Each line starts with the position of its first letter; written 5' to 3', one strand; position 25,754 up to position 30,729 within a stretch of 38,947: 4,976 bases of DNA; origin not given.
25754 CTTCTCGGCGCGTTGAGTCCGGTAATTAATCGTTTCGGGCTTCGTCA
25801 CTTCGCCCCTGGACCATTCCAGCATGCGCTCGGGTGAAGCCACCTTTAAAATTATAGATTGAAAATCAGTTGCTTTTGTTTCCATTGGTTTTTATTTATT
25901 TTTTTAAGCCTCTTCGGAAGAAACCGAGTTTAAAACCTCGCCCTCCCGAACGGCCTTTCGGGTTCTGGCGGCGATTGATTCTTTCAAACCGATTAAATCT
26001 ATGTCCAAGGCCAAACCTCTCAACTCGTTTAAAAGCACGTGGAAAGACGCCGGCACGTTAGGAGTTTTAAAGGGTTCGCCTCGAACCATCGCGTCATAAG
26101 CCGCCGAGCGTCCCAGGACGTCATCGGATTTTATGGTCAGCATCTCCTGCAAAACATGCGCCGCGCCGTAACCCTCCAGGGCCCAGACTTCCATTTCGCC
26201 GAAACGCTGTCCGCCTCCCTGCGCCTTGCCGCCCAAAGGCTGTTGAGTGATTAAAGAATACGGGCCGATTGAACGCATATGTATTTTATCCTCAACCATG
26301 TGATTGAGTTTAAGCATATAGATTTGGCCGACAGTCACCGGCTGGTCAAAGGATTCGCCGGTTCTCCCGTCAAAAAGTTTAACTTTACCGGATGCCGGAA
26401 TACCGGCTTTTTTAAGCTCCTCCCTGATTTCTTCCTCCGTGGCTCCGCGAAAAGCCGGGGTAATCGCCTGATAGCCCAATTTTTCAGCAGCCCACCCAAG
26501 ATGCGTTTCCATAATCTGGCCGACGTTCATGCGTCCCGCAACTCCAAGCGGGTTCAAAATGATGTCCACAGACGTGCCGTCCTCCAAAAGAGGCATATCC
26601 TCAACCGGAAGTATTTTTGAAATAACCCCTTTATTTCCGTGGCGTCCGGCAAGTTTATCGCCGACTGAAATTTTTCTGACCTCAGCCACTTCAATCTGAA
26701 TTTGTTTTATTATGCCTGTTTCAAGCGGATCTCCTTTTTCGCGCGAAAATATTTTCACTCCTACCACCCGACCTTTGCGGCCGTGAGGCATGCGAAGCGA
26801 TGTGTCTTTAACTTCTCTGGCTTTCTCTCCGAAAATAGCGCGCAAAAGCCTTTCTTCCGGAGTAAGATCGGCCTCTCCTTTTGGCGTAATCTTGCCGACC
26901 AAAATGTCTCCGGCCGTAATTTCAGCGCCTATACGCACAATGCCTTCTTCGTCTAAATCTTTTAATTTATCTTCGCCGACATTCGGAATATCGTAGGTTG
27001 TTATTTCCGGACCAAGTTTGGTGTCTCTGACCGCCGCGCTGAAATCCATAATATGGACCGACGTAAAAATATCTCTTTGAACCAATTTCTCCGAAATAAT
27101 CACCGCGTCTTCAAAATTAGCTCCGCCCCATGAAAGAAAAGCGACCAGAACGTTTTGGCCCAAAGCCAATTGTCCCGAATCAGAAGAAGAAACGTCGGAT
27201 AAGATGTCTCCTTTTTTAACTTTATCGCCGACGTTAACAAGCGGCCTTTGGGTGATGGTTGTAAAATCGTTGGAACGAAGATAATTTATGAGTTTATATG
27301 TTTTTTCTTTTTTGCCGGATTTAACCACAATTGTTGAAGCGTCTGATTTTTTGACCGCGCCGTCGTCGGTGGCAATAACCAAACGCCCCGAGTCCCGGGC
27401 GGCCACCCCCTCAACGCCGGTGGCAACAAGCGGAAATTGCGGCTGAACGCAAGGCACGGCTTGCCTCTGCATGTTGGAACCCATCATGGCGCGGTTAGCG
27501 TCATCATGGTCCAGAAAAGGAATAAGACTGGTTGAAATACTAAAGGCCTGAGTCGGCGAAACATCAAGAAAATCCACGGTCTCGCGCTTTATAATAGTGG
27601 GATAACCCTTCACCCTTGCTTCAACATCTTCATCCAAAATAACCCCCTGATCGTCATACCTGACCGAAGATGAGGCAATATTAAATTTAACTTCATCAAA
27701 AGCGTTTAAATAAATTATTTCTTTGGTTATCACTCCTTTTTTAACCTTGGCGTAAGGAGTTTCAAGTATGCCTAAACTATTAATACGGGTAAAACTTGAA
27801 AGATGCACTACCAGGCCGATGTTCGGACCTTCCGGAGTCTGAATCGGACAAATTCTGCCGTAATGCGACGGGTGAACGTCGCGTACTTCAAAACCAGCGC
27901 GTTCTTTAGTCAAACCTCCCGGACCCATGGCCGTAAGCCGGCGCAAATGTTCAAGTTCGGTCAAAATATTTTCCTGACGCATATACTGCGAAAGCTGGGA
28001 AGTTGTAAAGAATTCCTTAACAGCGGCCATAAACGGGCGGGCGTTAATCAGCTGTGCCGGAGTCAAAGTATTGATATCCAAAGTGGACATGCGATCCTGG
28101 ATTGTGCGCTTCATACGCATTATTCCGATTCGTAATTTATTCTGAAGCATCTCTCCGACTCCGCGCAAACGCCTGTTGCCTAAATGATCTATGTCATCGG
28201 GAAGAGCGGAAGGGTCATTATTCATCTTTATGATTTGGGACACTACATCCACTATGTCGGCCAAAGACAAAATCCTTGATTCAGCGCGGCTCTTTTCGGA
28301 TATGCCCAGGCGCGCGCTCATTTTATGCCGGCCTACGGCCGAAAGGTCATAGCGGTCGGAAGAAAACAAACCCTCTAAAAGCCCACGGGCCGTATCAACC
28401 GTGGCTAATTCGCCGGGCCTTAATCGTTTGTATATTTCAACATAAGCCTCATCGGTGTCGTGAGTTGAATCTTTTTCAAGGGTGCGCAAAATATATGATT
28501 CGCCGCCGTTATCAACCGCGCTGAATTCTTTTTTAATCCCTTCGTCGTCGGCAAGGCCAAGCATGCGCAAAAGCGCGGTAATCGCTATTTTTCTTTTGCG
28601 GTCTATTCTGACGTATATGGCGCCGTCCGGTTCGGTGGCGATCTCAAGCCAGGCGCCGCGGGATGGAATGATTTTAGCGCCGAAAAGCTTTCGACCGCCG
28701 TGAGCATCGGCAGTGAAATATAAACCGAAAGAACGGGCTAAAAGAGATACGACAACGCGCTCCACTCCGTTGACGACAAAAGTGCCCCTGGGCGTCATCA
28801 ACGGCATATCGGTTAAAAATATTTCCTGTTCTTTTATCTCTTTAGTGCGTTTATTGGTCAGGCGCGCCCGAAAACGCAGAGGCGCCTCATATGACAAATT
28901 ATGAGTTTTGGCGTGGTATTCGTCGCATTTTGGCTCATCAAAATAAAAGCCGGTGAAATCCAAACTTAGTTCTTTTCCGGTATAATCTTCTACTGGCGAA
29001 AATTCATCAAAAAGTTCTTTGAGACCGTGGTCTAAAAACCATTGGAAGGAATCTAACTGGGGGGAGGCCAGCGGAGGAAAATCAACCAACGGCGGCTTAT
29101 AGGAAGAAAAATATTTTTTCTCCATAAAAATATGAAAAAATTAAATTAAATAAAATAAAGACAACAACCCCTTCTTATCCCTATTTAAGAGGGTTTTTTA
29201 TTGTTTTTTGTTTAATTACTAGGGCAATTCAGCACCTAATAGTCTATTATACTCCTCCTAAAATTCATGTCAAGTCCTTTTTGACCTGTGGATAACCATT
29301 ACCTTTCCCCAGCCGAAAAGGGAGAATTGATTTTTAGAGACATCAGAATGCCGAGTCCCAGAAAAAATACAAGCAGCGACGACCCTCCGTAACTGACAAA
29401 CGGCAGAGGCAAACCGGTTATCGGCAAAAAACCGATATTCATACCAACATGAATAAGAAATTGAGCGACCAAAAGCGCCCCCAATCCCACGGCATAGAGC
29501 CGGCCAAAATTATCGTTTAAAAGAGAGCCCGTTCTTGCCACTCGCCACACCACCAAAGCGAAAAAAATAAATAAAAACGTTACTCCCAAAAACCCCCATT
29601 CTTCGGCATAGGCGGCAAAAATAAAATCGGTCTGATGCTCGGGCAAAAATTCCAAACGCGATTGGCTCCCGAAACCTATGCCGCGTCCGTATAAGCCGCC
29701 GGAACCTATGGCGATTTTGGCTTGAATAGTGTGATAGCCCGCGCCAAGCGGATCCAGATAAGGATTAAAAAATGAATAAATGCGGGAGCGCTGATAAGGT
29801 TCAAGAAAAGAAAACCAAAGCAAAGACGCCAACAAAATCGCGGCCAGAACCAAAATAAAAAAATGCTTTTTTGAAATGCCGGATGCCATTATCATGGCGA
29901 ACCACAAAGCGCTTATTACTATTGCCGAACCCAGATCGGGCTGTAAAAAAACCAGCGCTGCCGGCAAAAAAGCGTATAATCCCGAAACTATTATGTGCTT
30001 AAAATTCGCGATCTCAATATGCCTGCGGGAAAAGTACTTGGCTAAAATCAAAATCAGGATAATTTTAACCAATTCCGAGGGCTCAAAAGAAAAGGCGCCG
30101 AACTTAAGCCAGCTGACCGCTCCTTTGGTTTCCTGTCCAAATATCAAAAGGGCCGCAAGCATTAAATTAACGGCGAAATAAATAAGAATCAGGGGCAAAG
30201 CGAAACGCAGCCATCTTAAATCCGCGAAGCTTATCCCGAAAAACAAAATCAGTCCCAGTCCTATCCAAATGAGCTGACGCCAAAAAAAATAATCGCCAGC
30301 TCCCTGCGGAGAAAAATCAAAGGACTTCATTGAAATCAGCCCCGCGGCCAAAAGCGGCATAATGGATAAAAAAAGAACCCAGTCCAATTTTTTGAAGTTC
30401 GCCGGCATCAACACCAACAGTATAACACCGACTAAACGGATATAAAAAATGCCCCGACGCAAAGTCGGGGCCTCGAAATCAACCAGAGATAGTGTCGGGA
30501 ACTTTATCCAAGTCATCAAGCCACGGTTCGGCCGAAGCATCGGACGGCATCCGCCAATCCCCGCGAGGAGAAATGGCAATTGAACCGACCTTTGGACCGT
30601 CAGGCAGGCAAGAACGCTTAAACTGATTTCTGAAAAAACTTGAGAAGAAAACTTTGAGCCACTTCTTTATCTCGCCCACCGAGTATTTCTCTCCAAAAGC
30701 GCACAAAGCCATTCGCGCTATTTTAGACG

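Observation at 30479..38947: Kinase/phosphatase switch joined to a complete NAD(P) rebuilding operon in a reduced genome (top candidate system)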

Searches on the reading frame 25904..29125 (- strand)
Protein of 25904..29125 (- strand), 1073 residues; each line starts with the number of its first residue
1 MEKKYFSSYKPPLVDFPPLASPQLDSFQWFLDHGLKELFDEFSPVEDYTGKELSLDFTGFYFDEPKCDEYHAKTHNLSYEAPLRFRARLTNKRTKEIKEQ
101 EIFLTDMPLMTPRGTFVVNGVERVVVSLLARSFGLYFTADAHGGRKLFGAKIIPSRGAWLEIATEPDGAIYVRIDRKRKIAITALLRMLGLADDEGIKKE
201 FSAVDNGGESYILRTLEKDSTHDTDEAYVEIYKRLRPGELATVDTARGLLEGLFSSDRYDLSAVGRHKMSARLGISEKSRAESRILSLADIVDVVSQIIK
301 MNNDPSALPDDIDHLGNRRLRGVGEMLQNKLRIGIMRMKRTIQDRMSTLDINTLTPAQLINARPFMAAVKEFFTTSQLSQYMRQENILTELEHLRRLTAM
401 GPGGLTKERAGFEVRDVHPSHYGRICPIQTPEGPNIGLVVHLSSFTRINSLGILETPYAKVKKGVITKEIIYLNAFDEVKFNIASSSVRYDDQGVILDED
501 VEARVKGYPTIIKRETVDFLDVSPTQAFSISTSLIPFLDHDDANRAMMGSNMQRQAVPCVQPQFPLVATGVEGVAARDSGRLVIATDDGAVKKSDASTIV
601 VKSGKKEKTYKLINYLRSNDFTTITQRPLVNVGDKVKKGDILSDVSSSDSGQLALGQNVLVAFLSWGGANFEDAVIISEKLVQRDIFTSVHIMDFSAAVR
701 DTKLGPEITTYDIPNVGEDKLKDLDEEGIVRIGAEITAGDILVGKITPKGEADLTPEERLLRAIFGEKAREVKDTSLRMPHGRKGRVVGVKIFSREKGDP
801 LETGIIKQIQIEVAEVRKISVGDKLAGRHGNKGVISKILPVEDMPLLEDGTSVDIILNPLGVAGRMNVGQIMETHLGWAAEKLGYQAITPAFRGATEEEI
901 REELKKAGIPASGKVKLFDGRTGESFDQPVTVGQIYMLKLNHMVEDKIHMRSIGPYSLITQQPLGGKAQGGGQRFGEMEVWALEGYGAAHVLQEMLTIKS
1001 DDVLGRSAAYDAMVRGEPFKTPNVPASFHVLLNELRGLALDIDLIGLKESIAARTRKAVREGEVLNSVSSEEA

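Call 3: search_protein_families(library=pfam, proteins=[window:25904-29125:-])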
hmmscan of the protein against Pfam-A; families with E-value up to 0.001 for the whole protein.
window:25904-29125:- (1073 aa): 6 families
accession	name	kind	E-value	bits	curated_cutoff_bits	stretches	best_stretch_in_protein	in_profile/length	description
PF00562.33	RNA_pol_Rpb2_6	-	1.8e-127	426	23.4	1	585-969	2-373/373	RNA polymerase Rpb2, domain 6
PF04565.21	RNA_pol_Rpb2_3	-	5.8e-26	90.9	21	1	380-448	1-68/68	RNA polymerase Rpb2, domain 3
PF04560.25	RNA_pol_Rpb2_7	-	1.7e-23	83.3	32.1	1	971-1044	1-84/87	RNA polymerase Rpb2, domain 7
PF04561.19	RNA_pol_Rpb2_2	-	1.3e-22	80.8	21.7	1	140-321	11-190/190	RNA polymerase Rpb2, domain 2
PF04563.20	RNA_pol_Rpb2_1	-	4.2e-16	59.5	28.2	1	19-364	2-200/203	RNA polymerase beta subunit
PF10385.14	RNA_pol_Rpb2_45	-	4.4e-16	59.1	28.2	1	458-523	1-66/66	RNA polymerase beta subunit external 1 domain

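Call 4: search_protein_families(library=ncbifam, proteins=[window:25904-29125:-])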
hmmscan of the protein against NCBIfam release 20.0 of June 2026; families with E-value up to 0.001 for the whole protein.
window:25904-29125:- (1073 aa): 7 families
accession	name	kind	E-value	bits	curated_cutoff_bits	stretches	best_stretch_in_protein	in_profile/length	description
NF001616.1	PRK00405.1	equivalog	0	1473.7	896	1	6-1044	6-1094/1096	DNA-directed RNA polymerase subunit beta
TIGR02013.1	rpoB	equivalog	0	1469.4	801.15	3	209-796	297-892/1238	DNA-directed RNA polymerase subunit beta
NF007172.0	PRK09603.1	equivalog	2.7e-298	993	5372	4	192-795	342-946/2890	DNA-directed RNA polymerase subunit beta/beta'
NF011417.0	PRK14844.1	equivalog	1.3e-296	987.8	4632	4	210-808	366-970/2839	DNA-directed RNA polymerase subunit beta/beta'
NF006335.0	PRK08565.1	equivalog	3.5e-122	409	1402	4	655-1002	713-1051/1116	DNA-directed RNA polymerase subunit B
TIGR03670.1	rpoB_arch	equivalog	2.4e-78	263.9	811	2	655-1003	197-536/599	DNA-directed RNA polymerase subunit B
NF007175.0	PRK09606.1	equivalog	1.9e-33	115.7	355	1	112-448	143-470/496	DNA-directed RNA polymerase subunit B''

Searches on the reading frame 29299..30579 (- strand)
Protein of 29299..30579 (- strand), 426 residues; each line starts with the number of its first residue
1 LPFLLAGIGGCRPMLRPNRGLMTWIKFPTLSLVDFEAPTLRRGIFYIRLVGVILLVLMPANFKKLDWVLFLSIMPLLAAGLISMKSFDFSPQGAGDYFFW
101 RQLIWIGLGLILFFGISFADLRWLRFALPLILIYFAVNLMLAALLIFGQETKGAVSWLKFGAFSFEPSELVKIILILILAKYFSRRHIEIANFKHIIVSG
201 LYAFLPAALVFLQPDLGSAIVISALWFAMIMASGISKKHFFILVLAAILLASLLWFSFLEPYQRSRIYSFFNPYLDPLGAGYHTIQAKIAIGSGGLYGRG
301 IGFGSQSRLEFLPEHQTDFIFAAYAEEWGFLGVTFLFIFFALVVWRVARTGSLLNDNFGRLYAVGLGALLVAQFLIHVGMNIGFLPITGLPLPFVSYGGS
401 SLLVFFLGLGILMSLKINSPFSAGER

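Call 3: search_protein_families(library=pfam, proteins=[window:29299-30579:-])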
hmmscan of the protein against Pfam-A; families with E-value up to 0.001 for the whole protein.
window:29299-30579:- (426 aa): 1 family
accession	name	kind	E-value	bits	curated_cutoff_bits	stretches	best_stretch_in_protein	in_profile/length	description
PF01098.24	FTSW_RODA_SPOVE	-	3.1e-92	309.7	26.4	1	76-417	11-352/356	Cell cycle protein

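Call 4: search_protein_families(library=ncbifam, proteins=[window:29299-30579:-])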
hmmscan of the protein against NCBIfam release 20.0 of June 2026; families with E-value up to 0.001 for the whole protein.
window:29299-30579:- (426 aa): 6 families
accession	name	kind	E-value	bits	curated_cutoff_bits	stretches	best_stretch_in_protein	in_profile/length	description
TIGR02210.1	rodA_shape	equivalog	1.3e-107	360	336.7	1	66-418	1-355/357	rod shape-determining protein RodA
TIGR02614.1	ftsW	equivalog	4e-87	292.6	337.5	1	66-416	1-354/357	putative lipid II flippase FtsW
NF008060.0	PRK10794.1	equivalog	5.3e-71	239.5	590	1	64-416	15-360/370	peptidoglycan glycosyltransferase MrdB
TIGR02615.1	spoVE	exception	8.3e-70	236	448.8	1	66-414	1-351/354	stage V sporulation protein E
NF037961.1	RodA_shape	subfamily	1.4e-58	199.2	150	2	279-416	271-408/415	rod shape-determining protein RodA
NF008042.0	PRK10774.1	equivalog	1.1e-48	166.3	493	1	75-417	45-388/405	cell division protein FtsW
